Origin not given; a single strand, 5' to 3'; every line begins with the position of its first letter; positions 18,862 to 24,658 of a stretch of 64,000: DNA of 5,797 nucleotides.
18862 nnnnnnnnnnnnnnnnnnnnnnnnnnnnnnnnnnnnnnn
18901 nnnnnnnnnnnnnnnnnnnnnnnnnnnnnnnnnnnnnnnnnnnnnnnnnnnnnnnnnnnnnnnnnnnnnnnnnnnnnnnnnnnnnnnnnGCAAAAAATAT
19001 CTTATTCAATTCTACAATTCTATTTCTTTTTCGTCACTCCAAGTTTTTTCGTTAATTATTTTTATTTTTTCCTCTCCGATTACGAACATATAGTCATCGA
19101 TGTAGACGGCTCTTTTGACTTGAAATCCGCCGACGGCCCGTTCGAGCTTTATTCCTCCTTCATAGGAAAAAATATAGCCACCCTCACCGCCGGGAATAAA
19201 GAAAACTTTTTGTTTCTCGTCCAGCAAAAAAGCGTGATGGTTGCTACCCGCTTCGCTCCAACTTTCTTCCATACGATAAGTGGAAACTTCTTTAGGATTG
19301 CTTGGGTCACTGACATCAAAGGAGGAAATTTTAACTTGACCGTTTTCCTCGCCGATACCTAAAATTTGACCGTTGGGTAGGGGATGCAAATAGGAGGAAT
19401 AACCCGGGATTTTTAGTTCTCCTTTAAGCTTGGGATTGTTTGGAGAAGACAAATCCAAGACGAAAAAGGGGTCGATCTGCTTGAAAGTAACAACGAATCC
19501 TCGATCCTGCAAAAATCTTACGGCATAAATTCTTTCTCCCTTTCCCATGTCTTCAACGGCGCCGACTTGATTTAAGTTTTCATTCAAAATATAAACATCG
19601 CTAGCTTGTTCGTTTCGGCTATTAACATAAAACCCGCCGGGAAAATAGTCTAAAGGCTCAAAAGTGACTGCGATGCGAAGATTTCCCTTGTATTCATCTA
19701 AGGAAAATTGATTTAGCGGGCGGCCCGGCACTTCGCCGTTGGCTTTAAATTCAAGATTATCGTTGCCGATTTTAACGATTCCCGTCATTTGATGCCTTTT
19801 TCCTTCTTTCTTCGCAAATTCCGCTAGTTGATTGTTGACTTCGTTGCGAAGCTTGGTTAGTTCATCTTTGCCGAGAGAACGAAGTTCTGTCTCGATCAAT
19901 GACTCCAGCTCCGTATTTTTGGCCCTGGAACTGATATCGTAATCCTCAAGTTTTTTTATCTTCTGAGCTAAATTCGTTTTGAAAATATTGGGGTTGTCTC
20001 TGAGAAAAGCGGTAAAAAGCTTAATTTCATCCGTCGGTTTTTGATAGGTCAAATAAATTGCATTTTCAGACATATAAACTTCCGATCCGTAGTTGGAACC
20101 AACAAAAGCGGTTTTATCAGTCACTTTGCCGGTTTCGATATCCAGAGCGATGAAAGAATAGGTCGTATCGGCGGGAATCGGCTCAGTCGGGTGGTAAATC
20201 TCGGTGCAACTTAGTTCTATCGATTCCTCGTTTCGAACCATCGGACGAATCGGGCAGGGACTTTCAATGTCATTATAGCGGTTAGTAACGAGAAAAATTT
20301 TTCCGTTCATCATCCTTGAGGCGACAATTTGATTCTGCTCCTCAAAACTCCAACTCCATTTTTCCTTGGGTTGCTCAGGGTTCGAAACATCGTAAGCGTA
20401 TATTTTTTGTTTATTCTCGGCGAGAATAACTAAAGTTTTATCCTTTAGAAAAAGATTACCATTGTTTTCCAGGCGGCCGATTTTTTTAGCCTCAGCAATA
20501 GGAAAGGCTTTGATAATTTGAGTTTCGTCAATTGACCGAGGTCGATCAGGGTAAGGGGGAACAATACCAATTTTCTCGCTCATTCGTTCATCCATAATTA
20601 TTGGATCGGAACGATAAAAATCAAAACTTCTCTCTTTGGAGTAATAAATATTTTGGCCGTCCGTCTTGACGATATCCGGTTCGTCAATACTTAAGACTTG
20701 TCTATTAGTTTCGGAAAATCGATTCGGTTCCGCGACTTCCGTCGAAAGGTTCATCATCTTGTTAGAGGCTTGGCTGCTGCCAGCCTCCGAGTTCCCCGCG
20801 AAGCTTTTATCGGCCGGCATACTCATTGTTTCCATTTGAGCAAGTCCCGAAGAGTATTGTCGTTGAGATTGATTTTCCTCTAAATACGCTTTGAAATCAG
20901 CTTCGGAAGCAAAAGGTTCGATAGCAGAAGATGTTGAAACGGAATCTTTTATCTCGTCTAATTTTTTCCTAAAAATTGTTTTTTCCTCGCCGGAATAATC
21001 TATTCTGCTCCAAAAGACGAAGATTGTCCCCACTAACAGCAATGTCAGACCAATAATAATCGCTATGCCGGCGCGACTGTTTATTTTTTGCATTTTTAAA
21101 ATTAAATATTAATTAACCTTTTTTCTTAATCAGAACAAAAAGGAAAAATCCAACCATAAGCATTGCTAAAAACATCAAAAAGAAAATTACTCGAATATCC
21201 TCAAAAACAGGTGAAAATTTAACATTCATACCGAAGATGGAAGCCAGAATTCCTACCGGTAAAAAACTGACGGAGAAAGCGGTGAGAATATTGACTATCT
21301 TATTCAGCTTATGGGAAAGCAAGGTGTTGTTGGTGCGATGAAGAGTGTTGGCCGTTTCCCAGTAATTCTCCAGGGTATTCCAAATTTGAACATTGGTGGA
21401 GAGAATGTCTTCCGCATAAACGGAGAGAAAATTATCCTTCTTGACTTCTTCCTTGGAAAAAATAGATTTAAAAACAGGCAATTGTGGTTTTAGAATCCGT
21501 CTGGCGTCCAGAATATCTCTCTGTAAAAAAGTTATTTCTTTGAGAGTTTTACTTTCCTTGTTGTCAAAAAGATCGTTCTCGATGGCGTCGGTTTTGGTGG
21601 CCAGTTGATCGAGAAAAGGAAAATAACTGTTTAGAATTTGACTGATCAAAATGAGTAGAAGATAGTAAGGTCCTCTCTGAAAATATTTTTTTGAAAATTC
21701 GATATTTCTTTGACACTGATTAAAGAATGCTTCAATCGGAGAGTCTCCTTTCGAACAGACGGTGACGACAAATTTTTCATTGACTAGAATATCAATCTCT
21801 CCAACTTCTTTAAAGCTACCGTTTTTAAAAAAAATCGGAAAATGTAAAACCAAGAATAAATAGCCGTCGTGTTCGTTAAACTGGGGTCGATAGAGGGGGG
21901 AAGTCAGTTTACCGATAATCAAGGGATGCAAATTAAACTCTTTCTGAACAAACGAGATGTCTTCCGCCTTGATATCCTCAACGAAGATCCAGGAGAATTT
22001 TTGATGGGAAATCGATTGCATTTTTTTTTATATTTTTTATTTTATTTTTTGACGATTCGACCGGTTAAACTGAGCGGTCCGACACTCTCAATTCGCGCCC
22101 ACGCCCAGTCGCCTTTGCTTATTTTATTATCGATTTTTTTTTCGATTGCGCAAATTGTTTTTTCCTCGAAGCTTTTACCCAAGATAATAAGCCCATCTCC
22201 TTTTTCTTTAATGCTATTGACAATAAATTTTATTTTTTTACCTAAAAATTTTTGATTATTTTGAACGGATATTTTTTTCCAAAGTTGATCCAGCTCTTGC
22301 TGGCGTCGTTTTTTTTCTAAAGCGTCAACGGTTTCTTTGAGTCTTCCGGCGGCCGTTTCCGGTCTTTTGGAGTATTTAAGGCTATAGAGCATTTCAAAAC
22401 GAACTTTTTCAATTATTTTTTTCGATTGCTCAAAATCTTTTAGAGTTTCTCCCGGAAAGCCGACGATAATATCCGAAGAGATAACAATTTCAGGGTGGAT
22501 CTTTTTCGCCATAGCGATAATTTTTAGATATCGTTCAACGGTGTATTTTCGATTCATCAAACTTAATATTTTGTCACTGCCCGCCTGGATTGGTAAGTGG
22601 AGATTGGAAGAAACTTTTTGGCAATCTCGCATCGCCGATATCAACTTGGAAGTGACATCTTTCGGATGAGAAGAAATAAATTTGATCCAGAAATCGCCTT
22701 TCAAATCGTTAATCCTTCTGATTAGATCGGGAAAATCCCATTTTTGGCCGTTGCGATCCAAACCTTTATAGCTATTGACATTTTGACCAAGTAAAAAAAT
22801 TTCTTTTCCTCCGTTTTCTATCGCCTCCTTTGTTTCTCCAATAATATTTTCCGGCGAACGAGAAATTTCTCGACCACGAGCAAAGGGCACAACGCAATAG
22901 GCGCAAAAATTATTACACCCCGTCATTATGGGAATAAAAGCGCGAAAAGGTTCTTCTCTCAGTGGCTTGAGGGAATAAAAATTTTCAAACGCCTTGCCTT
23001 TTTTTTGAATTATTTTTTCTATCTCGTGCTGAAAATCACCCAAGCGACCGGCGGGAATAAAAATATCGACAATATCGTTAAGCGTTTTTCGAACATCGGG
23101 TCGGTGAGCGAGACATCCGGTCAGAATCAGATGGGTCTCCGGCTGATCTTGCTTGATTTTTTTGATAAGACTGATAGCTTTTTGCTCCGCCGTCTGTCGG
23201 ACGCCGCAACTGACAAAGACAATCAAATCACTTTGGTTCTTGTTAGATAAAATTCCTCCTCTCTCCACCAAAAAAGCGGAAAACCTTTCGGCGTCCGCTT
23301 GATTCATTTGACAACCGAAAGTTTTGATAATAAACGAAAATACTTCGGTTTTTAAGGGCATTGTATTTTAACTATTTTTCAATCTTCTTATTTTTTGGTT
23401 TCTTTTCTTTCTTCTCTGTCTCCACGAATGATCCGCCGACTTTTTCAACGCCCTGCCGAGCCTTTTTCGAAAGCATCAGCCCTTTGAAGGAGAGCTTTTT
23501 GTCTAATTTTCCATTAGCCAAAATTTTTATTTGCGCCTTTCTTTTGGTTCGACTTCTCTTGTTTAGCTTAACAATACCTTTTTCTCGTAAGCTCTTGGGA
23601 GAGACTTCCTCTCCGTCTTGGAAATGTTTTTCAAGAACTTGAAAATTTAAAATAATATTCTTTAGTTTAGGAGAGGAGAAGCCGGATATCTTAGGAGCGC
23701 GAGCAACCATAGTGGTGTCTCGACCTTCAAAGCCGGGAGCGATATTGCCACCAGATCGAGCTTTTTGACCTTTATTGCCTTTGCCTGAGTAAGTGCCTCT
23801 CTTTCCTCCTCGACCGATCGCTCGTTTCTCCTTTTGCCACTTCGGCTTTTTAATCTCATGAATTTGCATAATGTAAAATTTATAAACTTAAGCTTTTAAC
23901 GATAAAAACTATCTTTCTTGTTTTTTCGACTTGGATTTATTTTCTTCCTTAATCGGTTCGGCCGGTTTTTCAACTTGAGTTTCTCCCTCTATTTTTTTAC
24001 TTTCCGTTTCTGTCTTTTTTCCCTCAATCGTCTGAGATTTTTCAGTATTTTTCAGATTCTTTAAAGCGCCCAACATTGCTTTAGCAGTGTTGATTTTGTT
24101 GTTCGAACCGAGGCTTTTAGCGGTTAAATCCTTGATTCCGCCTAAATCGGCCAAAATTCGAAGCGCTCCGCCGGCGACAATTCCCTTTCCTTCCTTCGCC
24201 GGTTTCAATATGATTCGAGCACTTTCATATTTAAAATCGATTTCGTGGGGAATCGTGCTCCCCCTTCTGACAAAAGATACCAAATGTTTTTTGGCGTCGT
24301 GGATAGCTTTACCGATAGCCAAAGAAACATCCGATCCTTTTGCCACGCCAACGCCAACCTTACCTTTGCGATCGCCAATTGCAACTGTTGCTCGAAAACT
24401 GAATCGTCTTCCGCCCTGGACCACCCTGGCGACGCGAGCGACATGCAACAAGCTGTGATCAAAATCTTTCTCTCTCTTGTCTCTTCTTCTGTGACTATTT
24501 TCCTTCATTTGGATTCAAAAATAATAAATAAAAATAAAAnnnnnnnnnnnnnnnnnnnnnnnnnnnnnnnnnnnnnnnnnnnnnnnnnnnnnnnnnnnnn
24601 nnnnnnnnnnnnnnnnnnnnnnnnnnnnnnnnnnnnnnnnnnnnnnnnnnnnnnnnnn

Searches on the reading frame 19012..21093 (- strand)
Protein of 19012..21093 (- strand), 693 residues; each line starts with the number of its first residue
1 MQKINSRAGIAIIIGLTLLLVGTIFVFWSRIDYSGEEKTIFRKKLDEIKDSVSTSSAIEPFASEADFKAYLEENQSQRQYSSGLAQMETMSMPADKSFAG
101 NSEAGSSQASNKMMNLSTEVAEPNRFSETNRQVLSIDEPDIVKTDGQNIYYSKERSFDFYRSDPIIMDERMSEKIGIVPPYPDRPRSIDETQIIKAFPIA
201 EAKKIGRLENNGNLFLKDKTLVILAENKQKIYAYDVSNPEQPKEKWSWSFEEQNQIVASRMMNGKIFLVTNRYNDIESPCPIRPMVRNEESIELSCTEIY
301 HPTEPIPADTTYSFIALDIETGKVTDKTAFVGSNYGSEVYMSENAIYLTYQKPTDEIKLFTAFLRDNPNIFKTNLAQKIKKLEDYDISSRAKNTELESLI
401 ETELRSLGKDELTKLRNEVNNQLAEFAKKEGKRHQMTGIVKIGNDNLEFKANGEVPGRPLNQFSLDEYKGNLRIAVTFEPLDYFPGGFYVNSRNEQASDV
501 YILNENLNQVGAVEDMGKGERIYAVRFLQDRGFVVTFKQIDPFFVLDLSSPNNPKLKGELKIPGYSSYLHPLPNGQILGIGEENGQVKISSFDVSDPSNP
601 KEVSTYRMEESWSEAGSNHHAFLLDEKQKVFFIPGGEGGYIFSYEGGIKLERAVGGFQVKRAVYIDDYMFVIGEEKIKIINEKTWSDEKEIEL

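Call 8: search_protein_families(library=pfam, proteins=[window:19012-21093:-], max_evalue=0.001)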
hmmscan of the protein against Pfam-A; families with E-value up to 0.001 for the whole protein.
window:19012-21093:- (693 aa): 2 families
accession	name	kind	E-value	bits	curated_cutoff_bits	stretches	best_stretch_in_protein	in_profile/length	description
PF09826.15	Beta_propel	-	6.8e-112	375.3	22.4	1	126-684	1-494/495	Beta propeller domain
PF16755.11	Beta-prop_NUP159_NUP214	-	0.00058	19.7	29.6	0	215-268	66-125/366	NUP159/214 beta propeller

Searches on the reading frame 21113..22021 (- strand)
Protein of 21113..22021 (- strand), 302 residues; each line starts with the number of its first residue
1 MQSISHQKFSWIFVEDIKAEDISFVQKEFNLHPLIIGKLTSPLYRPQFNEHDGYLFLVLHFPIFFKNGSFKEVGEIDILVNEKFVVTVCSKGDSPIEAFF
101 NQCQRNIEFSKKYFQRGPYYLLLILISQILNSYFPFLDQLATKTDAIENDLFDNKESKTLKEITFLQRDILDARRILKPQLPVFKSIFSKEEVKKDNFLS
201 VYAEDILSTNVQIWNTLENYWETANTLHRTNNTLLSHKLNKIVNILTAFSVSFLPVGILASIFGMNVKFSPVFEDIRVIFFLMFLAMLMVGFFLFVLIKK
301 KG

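Call 8: search_protein_families(library=pfam, proteins=[window:21113-22021:-], max_evalue=0.001)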
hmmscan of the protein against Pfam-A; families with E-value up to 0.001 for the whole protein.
window:21113-22021:- (302 aa): 1 family
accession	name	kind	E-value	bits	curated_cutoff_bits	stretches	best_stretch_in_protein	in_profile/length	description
PF01544.23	CorA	-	1.8e-50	172.3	27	1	7-300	2-292/292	CorA-like Mg2+ transporter protein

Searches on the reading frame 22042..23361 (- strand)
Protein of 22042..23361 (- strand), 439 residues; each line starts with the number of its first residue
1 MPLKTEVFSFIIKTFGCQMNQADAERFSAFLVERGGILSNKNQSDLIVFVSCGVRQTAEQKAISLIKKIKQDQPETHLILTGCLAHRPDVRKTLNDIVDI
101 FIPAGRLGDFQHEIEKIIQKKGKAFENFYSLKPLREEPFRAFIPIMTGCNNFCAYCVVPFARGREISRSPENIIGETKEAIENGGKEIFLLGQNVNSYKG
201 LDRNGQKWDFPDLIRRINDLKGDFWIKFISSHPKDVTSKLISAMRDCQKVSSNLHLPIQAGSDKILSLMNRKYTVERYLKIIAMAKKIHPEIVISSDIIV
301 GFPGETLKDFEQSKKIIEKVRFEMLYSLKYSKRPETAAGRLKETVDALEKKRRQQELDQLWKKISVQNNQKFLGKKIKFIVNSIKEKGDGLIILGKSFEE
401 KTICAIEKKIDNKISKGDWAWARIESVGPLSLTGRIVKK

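Call 8: search_protein_families(library=pfam, proteins=[window:22042-23361:-], max_evalue=0.001)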
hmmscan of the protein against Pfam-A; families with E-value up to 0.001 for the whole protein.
window:22042-23361:- (439 aa): 2 families
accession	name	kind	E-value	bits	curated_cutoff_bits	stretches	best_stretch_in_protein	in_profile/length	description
PF04055.27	Radical_SAM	-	2e-26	93.6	29.5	1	143-313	1-162/166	Radical SAM superfamily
PF00919.26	UPF0004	-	3.4e-19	69.1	27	1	10-89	2-83/98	Uncharacterized protein family UPF0004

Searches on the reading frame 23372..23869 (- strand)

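Call 8: search_protein_families(library=pfam, proteins=[window:23372-23869:-], max_evalue=0.001)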
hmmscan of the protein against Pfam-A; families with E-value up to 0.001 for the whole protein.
window:23372-23869:- (165 aa): 1 family
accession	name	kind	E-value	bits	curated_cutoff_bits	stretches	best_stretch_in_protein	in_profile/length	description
PF00828.25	Ribosomal_L27A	-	9.9e-12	45.6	21.5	1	74-148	2-71/72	Ribosomal proteins 50S-L15, 50S-L18e, 60S-L27A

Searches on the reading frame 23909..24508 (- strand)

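Call 8: search_protein_families(library=pfam, proteins=[window:23909-24508:-], max_evalue=0.001)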
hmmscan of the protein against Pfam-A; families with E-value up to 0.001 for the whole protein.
window:23909-24508:- (199 aa): 2 families
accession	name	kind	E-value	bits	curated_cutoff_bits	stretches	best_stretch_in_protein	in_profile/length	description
PF03719.21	Ribosomal_S5_C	-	1.8e-21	75.8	21.5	1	93-157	2-66/71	Ribosomal protein S5, C-terminal domain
PF00333.26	Ribosomal_S5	-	5.4e-21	74.8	27.1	1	17-78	2-63/65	Ribosomal protein S5, N-terminal domain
